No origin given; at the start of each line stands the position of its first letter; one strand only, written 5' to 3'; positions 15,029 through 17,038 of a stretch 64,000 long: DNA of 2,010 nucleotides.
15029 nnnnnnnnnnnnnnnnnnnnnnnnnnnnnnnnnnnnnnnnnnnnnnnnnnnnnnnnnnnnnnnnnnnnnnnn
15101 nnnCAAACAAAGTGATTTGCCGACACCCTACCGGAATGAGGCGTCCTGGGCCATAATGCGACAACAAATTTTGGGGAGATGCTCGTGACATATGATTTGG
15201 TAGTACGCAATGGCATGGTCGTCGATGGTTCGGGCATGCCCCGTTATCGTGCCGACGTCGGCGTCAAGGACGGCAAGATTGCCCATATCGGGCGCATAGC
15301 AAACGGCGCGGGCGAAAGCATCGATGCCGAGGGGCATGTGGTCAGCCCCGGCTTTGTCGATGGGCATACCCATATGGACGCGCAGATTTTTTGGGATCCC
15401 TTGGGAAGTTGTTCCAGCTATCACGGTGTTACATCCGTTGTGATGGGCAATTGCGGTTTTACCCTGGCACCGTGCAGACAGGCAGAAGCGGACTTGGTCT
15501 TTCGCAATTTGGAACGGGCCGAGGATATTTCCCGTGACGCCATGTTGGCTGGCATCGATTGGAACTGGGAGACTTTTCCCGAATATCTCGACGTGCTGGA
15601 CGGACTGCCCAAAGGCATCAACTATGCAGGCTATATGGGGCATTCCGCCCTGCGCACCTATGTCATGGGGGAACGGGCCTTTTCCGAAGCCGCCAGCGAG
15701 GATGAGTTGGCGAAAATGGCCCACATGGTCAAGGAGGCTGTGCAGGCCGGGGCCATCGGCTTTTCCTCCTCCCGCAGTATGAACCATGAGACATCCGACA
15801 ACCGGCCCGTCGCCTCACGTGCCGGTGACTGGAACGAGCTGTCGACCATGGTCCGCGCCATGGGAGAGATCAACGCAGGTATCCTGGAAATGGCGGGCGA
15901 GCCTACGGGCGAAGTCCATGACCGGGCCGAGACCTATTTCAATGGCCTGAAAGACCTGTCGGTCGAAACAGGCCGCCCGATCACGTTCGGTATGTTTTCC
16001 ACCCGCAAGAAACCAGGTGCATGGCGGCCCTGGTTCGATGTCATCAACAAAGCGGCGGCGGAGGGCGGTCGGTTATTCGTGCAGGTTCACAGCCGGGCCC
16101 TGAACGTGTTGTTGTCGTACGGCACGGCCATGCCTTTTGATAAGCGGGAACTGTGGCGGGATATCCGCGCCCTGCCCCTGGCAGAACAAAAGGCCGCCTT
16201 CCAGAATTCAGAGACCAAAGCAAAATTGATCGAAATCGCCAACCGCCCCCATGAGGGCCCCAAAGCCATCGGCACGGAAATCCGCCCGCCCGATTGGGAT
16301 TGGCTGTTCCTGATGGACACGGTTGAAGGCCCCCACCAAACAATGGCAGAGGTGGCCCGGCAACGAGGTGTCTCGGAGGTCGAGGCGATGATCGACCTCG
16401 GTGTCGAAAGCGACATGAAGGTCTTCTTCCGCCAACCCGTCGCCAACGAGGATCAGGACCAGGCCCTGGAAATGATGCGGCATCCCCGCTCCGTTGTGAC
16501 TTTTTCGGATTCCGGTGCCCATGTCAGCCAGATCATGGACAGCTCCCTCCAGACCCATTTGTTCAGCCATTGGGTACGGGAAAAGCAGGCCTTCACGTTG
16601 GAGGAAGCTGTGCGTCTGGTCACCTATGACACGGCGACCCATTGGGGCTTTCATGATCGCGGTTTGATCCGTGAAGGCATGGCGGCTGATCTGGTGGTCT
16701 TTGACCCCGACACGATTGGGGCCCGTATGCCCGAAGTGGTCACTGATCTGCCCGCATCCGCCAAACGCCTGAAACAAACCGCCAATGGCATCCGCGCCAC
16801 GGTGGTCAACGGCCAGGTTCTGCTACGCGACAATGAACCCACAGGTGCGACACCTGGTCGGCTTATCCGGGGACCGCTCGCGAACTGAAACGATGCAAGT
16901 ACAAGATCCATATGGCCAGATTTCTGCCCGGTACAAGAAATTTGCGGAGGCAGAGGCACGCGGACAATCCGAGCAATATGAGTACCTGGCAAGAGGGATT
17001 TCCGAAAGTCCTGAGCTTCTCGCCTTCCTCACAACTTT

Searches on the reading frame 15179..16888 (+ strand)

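Call 97: search_protein_families(library=pfam, proteins=[window:15179-16888:+], max_evalue=0.0001)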
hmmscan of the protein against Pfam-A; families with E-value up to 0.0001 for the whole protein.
window:15179-16888:+ (569 aa): 3 families
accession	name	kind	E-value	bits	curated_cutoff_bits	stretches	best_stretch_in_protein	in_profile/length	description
PF07969.17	Amidohydro_3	-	1.2e-37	130.9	29.7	2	48-214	3-151/472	Amidohydrolase family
PF01979.26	Amidohydro_1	-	1.5e-13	51.1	25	1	422-547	228-344/345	Amidohydrolase family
PF00449.26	Urease_alpha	-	1.3e-05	25.9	23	1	5-43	66-102/121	Urease alpha-subunit, N-terminal domain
